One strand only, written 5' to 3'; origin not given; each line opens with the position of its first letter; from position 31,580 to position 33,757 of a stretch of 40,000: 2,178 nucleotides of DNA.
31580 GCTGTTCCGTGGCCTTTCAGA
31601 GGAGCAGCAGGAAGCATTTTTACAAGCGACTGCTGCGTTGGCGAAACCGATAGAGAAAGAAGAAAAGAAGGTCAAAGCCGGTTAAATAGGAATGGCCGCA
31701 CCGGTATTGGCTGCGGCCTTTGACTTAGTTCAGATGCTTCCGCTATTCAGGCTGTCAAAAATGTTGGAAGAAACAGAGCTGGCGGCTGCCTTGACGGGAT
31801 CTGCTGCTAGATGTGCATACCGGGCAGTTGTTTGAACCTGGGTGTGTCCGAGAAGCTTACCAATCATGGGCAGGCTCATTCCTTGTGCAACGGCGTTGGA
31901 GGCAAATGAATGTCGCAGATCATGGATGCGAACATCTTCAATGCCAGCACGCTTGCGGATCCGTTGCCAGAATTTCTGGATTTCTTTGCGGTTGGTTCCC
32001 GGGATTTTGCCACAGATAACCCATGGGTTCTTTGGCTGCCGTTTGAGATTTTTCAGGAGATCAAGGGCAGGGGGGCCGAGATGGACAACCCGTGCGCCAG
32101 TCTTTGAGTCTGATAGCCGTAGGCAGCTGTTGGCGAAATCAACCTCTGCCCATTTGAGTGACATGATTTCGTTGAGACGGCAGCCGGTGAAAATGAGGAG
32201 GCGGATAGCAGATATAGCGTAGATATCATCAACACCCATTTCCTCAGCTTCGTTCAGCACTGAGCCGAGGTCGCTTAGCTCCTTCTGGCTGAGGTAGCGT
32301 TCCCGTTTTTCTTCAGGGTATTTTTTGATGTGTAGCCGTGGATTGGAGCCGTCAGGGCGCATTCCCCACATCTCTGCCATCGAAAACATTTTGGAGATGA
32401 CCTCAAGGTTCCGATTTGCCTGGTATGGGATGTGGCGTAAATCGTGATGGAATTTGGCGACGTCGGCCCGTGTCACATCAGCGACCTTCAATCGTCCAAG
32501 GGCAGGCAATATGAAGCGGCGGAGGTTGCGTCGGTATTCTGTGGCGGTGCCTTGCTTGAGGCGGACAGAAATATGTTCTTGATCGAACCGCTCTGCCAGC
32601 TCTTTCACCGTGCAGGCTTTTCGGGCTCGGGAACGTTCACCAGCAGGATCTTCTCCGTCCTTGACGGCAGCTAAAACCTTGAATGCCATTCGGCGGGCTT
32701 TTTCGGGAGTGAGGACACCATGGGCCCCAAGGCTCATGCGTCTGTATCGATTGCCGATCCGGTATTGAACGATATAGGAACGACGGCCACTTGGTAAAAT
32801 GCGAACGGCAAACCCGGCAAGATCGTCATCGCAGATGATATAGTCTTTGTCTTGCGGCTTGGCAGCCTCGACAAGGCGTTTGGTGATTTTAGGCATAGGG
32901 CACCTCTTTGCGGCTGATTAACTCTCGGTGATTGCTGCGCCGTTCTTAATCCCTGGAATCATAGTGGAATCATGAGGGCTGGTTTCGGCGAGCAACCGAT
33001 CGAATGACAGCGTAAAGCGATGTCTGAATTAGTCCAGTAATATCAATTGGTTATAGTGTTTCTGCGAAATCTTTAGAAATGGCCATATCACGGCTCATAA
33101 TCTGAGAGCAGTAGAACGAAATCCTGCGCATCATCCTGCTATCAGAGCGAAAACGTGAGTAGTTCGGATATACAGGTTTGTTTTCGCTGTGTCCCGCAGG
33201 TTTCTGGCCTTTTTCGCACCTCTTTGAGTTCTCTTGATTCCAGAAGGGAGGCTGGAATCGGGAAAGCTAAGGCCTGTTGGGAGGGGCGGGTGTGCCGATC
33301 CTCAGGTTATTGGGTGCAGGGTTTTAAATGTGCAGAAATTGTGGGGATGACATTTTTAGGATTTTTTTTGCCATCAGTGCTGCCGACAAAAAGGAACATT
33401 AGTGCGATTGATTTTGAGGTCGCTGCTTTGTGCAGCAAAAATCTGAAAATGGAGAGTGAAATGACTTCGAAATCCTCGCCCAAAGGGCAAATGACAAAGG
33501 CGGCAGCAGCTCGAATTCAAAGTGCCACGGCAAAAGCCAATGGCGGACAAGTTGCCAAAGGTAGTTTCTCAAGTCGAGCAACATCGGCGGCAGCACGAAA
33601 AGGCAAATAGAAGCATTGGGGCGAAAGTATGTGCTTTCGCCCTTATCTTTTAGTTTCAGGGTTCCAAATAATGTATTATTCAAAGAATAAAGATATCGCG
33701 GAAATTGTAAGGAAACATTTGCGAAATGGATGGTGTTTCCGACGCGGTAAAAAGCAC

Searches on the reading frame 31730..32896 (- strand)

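Call 27: search_protein_families(library=pfam, proteins=[window:31730-32896:-], max_evalue=0.001)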
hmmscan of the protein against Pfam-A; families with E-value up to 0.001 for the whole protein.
window:31730-32896:- (388 aa): 4 families
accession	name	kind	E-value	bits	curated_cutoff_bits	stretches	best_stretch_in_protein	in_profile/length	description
PF00589.27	Phage_integrase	-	1e-28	100.7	27.1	1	202-364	3-169/172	Phage integrase family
PF13356.12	Arm-DNA-bind_3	-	5.6e-15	55.7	27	1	4-90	1-82/83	Arm DNA-binding domain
PF14659.12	Phage_int_SAM_3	-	3.9e-07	30.6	22.6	1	96-153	1-57/58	Phage integrase, N-terminal SAM-like domain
PF22022.2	Phage_int_M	-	2.1e-05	25.1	27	1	99-180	3-85/96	Phage integrase central domain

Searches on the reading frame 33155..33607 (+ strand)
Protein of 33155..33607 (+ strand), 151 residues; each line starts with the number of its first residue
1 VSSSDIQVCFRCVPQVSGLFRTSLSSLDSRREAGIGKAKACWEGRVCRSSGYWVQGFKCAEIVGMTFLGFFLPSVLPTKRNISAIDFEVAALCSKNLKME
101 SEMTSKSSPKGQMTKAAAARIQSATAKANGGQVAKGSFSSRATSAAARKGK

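Call 3: search_protein_families(library=pfam, proteins=[window:33155-33607:+], max_evalue=1)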
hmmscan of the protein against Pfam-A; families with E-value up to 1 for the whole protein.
window:33155-33607:+ (151 aa): 2 families
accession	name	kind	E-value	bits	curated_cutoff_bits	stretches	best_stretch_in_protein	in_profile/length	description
PF06140.18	Ifi-6-16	-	0.00044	20.5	29.1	1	110-147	25-62/84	Interferon-induced 6-16 family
PF04927.17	SMP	-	0.36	11.6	22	1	115-147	21-54/59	Seed maturation protein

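Call 4: search_protein_families(library=ncbifam, proteins=[window:33155-33607:+], max_evalue=1)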
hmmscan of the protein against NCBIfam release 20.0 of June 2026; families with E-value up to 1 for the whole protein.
window:33155-33607:+ (151 aa): 0 families

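Call 5: search_protein_families(library=padloc, proteins=[window:33155-33607:+], max_evalue=1)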
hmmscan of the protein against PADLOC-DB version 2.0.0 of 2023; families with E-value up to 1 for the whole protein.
window:33155-33607:+ (151 aa): 0 families
